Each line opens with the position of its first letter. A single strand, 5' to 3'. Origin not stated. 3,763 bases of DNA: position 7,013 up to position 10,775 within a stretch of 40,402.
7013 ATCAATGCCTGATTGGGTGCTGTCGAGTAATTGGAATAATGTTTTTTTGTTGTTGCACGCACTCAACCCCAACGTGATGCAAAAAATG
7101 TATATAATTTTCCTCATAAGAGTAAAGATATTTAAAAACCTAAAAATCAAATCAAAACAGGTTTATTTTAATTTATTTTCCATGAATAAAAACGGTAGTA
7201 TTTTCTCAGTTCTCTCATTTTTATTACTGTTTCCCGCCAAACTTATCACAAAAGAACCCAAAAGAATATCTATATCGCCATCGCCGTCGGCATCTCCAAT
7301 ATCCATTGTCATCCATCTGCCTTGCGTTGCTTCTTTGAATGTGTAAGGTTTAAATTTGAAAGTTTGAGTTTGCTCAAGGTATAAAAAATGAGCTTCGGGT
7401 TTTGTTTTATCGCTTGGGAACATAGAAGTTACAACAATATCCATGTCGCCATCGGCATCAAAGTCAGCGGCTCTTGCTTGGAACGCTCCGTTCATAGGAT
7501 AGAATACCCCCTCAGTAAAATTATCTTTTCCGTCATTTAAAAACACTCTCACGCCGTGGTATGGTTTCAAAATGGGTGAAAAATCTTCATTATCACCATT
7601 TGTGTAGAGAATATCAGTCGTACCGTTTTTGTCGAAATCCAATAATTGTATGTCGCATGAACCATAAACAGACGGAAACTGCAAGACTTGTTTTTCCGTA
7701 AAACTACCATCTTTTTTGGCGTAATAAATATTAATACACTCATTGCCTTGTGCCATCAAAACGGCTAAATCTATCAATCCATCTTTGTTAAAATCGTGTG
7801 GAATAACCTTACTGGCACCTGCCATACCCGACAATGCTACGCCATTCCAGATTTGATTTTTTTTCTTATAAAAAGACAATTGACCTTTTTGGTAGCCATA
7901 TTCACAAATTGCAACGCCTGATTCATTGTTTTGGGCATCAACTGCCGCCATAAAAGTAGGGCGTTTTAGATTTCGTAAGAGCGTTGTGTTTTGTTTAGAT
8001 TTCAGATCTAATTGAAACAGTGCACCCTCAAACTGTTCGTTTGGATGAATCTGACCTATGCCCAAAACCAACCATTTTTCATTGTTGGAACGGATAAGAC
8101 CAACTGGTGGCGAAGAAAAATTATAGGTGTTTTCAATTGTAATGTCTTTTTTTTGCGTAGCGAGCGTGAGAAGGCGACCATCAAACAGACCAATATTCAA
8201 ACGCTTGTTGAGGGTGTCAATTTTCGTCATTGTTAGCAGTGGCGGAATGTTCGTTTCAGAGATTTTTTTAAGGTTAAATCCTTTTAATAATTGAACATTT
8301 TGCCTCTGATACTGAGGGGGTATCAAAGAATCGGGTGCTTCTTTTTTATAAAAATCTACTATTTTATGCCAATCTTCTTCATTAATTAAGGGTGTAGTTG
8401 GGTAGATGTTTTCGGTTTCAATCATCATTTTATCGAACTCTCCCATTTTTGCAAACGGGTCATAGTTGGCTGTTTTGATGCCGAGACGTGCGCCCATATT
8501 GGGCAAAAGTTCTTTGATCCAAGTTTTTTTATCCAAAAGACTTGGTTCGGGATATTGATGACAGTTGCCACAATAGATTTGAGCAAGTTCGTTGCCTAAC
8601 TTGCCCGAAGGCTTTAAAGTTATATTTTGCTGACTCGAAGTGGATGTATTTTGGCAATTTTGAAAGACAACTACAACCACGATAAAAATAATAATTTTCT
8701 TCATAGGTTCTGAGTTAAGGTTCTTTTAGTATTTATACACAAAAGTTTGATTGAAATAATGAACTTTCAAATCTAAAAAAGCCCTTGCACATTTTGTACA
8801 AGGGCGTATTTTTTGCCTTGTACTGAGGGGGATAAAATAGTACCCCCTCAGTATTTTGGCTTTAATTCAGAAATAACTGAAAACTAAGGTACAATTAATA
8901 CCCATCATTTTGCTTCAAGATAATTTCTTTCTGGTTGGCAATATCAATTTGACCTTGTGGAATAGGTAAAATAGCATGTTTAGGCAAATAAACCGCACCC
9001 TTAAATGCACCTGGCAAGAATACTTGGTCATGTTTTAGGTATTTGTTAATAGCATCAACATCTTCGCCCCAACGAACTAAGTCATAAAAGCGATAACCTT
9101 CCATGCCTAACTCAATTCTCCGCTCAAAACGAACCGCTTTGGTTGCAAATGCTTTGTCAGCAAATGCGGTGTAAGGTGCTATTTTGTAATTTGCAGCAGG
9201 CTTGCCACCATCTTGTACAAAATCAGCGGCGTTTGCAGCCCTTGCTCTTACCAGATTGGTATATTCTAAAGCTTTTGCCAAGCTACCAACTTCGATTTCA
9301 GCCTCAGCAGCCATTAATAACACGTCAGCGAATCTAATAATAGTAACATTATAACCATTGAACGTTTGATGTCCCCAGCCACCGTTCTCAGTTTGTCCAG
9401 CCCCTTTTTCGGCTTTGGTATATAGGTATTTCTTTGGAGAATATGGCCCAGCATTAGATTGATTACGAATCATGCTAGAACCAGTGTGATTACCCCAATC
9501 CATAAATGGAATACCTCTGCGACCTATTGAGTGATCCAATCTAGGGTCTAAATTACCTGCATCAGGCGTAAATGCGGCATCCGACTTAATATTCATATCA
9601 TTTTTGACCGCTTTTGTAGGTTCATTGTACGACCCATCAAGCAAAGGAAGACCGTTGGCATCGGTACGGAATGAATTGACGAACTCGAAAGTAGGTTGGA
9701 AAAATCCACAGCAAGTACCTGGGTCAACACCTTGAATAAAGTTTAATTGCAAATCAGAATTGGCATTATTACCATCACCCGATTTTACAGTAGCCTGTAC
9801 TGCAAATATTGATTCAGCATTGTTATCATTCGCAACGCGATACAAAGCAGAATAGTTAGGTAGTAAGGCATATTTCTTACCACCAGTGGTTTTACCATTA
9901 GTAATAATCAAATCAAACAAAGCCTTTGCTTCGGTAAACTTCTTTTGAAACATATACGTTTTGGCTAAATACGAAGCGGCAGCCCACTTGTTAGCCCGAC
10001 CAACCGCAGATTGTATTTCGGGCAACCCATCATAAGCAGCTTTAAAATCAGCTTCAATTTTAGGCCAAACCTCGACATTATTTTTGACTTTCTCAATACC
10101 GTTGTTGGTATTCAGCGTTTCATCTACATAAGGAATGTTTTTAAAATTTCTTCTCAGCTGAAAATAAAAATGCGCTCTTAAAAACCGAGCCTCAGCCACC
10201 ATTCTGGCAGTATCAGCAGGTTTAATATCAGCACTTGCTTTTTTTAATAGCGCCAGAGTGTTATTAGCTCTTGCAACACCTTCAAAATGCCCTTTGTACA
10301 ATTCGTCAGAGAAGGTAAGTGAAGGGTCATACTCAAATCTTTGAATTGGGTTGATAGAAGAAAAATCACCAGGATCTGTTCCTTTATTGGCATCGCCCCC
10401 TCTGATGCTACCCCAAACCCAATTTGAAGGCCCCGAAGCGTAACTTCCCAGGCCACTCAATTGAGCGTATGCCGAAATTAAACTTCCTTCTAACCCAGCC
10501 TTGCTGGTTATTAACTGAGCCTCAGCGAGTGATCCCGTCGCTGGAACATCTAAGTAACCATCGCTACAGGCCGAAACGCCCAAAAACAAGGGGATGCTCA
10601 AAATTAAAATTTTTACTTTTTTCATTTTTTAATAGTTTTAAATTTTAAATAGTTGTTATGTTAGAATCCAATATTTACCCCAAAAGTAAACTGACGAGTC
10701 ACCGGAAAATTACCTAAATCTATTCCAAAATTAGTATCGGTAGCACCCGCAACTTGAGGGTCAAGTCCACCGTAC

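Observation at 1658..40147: Hyper-abundant 13-17-mer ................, about one copy per 1.2 kb, between and inside genes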

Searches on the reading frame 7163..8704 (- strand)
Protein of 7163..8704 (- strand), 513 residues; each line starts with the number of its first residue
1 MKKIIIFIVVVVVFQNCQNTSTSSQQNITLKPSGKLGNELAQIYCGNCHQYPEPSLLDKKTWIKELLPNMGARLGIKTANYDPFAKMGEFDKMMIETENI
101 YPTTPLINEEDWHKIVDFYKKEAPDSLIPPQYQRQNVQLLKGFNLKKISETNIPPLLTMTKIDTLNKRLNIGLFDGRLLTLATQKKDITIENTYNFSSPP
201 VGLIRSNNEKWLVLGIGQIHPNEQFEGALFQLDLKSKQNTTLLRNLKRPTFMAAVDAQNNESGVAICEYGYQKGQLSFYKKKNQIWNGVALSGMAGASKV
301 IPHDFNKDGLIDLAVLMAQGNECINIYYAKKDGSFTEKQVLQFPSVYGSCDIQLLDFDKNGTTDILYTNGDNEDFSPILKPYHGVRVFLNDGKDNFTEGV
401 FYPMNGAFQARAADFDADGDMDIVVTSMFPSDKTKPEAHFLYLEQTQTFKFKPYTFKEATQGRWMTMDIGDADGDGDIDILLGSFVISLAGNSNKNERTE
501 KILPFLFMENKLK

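Call 8: search_protein_families(library=pfam, proteins=[window:7163-8704:-])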
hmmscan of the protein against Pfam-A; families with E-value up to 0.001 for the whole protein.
window:7163-8704:- (513 aa): 2 families
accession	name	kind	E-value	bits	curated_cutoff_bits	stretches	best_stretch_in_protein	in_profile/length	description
PF13517.12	FG-GAP_3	-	7e-24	84.6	26.9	2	304-366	1-60/61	FG-GAP-like repeat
PF01839.29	FG-GAP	-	0.00032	20.9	22.1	0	412-430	7-25/37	FG-GAP repeat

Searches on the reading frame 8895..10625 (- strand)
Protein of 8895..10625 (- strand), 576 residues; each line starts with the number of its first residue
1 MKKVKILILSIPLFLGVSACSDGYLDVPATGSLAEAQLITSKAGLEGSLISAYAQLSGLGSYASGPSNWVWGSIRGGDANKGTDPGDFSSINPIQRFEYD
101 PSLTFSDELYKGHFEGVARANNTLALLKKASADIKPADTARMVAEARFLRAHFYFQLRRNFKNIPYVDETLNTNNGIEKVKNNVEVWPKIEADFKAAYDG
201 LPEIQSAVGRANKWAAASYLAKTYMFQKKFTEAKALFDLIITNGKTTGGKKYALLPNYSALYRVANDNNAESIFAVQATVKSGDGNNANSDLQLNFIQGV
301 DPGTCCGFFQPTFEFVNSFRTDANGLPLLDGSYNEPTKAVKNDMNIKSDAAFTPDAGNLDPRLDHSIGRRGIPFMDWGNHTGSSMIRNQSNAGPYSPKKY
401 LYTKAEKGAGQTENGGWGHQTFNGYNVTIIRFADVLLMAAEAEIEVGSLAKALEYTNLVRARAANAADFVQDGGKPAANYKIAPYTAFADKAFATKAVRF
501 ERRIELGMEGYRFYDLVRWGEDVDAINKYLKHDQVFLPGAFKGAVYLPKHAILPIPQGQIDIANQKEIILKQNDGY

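Call 8: search_protein_families(library=pfam, proteins=[window:8895-10625:-])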
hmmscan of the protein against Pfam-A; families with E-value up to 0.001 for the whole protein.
window:8895-10625:- (576 aa): 2 families
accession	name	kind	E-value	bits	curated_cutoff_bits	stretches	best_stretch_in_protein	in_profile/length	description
PF07980.17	SusD_RagB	-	4.8e-39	135.2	23.1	1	271-576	2-297/297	SusD family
PF14322.12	SusD-like_3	-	7.4e-16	59.4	27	1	107-224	75-190/191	Starch-binding associating with outer membrane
